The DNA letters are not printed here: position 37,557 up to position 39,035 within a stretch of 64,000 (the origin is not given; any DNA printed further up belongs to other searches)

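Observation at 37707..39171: Class I (DHDPS-type) aldolase with an encapsulation-peptide-like C-terminal helix, co-transcribed with a solitary BMC-H shell gene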

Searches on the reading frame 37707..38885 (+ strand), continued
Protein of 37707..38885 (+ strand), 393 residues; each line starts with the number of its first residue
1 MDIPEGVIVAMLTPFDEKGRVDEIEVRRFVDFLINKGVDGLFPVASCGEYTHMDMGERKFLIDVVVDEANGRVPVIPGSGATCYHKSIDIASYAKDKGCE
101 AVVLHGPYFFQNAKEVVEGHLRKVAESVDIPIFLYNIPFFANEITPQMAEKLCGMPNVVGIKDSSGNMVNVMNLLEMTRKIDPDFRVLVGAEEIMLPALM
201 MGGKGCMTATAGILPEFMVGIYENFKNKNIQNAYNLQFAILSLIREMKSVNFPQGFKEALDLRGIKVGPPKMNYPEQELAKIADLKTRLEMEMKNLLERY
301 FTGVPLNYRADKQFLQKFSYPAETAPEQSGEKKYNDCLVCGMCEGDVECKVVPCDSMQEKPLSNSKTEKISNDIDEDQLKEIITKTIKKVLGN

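Call 25: find_encoding_contigs(protein=P0170, flank=10000, max_places=6)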
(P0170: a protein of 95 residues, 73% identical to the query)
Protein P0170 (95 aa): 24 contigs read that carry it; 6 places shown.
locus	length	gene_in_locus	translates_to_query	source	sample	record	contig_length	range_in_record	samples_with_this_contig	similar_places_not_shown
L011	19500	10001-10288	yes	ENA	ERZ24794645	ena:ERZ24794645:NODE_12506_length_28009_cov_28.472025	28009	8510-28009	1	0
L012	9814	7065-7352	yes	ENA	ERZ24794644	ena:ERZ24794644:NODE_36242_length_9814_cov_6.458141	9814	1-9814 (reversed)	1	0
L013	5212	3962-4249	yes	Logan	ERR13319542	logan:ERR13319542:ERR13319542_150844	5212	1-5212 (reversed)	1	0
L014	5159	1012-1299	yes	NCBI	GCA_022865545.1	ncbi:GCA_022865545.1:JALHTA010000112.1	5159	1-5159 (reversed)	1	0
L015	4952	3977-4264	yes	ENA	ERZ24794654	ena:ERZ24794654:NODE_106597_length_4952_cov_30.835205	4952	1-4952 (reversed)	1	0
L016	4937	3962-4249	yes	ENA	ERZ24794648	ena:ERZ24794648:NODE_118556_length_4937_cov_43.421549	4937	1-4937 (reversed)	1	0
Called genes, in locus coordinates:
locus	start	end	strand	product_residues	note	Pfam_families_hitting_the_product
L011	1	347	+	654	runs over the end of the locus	PF00004:AAA, PF07728:AAA_5 (faint), PF17862:AAA_lid_3, PF01434:Peptidase_M41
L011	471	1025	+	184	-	PF01227:GTP_cyclohydroI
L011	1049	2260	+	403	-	PF00809:Pterin_bind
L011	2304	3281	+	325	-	PF02152:FolB, PF01288:HPPK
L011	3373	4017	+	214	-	PF01891:CbiM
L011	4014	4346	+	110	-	PF13190:PDGLE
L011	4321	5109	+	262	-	PF02361:CbiQ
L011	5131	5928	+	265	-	PF02463:SMC_N, PF00005:ABC_tran, PF13304:AAA_21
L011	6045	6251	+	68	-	PF07311:Dodecin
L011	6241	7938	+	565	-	-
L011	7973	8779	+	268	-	PF00106:adh_short, PF08659:KR (weak), PF13561:adh_short_C2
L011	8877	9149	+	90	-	PF03319:EutN_CcmL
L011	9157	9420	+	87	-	PF03319:EutN_CcmL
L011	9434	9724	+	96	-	PF03319:EutN_CcmL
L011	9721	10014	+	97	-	PF03319:EutN_CcmL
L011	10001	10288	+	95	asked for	PF03319:EutN_CcmL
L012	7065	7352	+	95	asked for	PF03319:EutN_CcmL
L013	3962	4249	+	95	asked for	PF03319:EutN_CcmL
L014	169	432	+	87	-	PF03319:EutN_CcmL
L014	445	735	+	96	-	PF03319:EutN_CcmL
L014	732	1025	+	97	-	PF03319:EutN_CcmL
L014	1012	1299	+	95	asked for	PF03319:EutN_CcmL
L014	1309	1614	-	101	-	PF05016:ParE_toxin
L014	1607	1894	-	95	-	PF02604:PhdYeFM_antitox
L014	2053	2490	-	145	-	PF02965:Met_synt_B12 (weak)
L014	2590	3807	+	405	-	PF03453:MoeA_N, PF00994:MoCF_biosynth, PF03454:MoeA_C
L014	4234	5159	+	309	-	PF03447:NAD_binding_3, PF00742:Homoserine_dh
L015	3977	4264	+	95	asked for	PF03319:EutN_CcmL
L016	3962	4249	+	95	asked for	PF03319:EutN_CcmL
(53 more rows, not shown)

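Call 26: find_encoding_contigs(protein=P0213, flank=10000, max_places=3)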
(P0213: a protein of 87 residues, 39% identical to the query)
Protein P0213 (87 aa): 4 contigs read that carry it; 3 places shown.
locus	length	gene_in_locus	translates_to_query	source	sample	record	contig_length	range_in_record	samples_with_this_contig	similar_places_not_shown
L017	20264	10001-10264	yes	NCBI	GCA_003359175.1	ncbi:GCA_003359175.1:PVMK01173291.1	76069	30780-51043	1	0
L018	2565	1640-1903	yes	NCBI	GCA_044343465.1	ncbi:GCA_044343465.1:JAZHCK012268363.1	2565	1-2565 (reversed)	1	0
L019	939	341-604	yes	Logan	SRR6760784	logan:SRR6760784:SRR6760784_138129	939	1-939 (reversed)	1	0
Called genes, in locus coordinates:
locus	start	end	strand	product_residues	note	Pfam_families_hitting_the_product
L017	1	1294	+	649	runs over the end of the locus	PF00004:AAA, PF07728:AAA_5 (weak), PF17862:AAA_lid_3, PF01434:Peptidase_M41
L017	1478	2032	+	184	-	PF01227:GTP_cyclohydroI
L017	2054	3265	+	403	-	PF00809:Pterin_bind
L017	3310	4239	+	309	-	PF02152:FolB, PF01288:HPPK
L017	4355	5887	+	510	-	PF06253:MTTB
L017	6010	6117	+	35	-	-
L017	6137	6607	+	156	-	PF01891:CbiM, PF12822:ECF_trnsprt (weak)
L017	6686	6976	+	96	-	PF13190:PDGLE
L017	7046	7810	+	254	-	PF02361:CbiQ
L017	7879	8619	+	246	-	PF02463:SMC_N, PF00005:ABC_tran, PF13304:AAA_21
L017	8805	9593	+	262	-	PF00106:adh_short, PF08659:KR (weak), PF13561:adh_short_C2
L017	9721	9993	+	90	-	PF03319:EutN_CcmL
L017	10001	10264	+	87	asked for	PF03319:EutN_CcmL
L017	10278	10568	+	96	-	PF03319:EutN_CcmL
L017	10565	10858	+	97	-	PF03319:EutN_CcmL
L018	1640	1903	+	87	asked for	PF03319:EutN_CcmL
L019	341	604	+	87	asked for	PF03319:EutN_CcmL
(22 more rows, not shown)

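Call 27: find_encoding_contigs(protein=P0001, flank=1000, max_places=3)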
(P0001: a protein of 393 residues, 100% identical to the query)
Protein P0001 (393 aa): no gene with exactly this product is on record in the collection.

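Call 39: search_solved_structures(query=window:37707-38885:+, max_evalue=1e-10)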
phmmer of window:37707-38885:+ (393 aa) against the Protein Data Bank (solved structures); distinct sequences matched with E-value up to 1e-10: 133 (the best 60 are shown).
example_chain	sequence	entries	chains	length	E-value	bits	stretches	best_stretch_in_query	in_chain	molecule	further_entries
6p90_A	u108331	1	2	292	3.4e-38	135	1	6-219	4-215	4-hydroxy-tetrahydrodipicolinate synthase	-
3qze_A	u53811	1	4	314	4.7e-38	134.5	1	6-219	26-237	Dihydrodipicolinate synthase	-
3noe_A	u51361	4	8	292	1.2e-37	133.2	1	6-219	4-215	Dihydrodipicolinate synthase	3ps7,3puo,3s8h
2yxg_A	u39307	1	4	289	2.9e-37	131.9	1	5-273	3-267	Dihydrodipicolinate synthase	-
3n2x_A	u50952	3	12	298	5.1e-37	131.1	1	6-288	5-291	Uncharacterized protein yagE | YagE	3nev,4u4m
2v8z_A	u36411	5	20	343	6.5e-37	130.8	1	6-289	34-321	YAGE | Probable 2-keto-3-deoxy-galactonate aldolase YagE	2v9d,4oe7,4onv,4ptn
6xgs_A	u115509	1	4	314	2.7e-35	125.4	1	5-262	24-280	4-hydroxy-tetrahydrodipicolinate synthase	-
3hij_A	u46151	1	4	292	1.2e-34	123.3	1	7-272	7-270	Dihydrodipicolinate synthase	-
1xky_A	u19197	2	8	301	1.3e-34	123.1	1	7-272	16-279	dihydrodipicolinate synthase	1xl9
2vc6_A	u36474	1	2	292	2.3e-34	122.4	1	5-265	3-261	DIHYDRODIPICOLINATE SYNTHASE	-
7kel_A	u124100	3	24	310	3.9e-34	121.6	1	5-276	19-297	4-hydroxy-tetrahydrodipicolinate synthase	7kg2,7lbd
7kg5_A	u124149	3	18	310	5.2e-34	121.2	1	5-276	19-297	4-hydroxy-tetrahydrodipicolinate synthase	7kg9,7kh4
7kr7_A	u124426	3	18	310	5.4e-34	121.2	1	5-276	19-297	4-hydroxy-tetrahydrodipicolinate synthase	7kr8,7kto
5f1v_A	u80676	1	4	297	6.5e-34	120.9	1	5-276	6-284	4-hydroxy-tetrahydrodipicolinate synthase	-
3ler_A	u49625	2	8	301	6.6e-34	120.9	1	5-276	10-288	Dihydrodipicolinate synthase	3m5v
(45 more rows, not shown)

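Call 48: predict_structure(alignment_id=A1)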
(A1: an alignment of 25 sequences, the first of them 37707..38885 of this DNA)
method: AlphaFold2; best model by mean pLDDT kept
length: 393 residues; sequences in the alignment: 25
mean_pLDDT: 84.3   pTM: 0.79
mean pLDDT of the five models: 84.3, 83.8, 83.4, 82.6, 82.4
residues with pLDDT >= 90: 238; 70-90: 88; 50-70: 28; < 50: 39
segments of 3 or more residues with pLDDT < 50: 327-330, 339-373
pLDDT, mean of each block of 10 residues (from residue 1): 88 89 95 97 77 86 97 92 85 97 82 80 95 90 91 95 93 95 95 94 95 96 98 97 92 90 89 81 93 97 92 91 58 55 37 31 34 66 86 69
secondary structure, 60 per line:
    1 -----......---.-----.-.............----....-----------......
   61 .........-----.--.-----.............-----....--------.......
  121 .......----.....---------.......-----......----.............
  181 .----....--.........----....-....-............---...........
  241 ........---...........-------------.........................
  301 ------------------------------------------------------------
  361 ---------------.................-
elements in order: E6-11 H23-35 E40-43 H55-69 H84-96 E102-105 H114-127 E132-136 H146-152 E158-163 H168-181 E186-189 H192-200 E205-208 H210-213 H215-226 H230-248 H252-262 H276-300 H376-392

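Call 49: find_related_loci(query=A4, collection=genome_contigs, flank=10000)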
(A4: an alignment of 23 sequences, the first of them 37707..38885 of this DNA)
Query A4 (393 aa) in genome_contigs; peptide patterns used: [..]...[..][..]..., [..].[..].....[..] (x = any residue, [..] = any of these).
139 stretches matched a pattern; 94 encode a relative of the query (tblastn E <= 1e-3); the best 80 are kept; 80 distinct loci.
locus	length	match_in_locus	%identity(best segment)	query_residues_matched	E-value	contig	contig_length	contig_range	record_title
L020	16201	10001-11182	86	1-393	0e+0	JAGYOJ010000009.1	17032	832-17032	MAG: Actinomycetota bacterium isolate M55B165 9, whole genome shotgun sequence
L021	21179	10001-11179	77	1-392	0e+0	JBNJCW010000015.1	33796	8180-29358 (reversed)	MAG: Actinomycetota bacterium isolate Y23_7dBSe1.bin.150 NODE_659_length_33796_cov_14.101849, whole genome shotgun seque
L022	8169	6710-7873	76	1-391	0e+0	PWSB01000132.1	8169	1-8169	MAG: Actinomycetota bacterium isolate CSSed11_114R1 CS-Sed11-C16419, whole genome shotgun sequence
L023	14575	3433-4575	69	2-391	0e+0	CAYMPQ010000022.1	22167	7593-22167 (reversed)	MAG TPA_asm: uncultured Actinomycetota bacterium isolate SRP178699_co2_401 genome assembly, contig: NODE_1529_length_221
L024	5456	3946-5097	66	1-390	0e+0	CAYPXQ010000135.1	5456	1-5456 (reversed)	MAG TPA_asm: uncultured Actinomycetota bacterium isolate SRP067234_co1_56 genome assembly, contig: k99_277452, whole gen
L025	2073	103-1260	65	1-393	0e+0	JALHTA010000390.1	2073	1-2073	MAG: Actinomycetota bacterium isolate PFL12 seq_3787519, whole genome shotgun sequence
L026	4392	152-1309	65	1-393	0e+0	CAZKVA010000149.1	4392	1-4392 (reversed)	MAG TPA_asm: uncultured Actinomycetota bacterium isolate binchicken_co181_143 genome assembly, contig: NODE_46581_length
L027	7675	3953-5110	65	1-392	7e-179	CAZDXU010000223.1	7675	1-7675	MAG TPA_asm: uncultured Actinomycetota bacterium isolate SRP067234_co1_154 genome assembly, contig: k99_427682, whole ge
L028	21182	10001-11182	64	1-393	2e-170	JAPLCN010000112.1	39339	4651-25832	MAG: Actinomycetota bacterium isolate LacPavin_0419_WC70L_MAG_33_13 LacPavin_0419_WC70L_scaffold_37929, whole genome sho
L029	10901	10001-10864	85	1-288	1e-169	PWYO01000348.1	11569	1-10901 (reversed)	MAG: Actinomycetota bacterium isolate T3Sed10_139 T3-Sed10-C13018, whole genome shotgun sequence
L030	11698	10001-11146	63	3-391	5e-165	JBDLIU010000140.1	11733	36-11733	MAG: Bacteroidota bacterium isolate MAG054 MAG054_140, whole genome shotgun sequence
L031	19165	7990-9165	63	1-391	1e-166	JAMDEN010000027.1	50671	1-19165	MAG: Actinomycetota bacterium isolate FK_Sedi_B_Bin.100 NODE_1695_length_50671_cov_16.9307, whole genome shotgun sequenc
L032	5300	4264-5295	66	1-347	1e-159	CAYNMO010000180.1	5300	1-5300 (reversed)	MAG TPA_asm: uncultured Actinomycetota bacterium isolate SRP272421_co4_304 genome assembly, contig: NODE_56886_length_53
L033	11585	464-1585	62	1-374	9e-152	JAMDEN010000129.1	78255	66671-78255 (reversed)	MAG: Actinomycetota bacterium isolate FK_Sedi_B_Bin.100 NODE_649_length_78255_cov_17.1132, whole genome shotgun sequence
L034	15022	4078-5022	68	1-315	5e-147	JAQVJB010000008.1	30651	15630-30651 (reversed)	MAG: Actinomycetota bacterium isolate STE_53 NODE_2963_length_30651_cov_6.631732_Sandtown_E, whole genome shotgun sequen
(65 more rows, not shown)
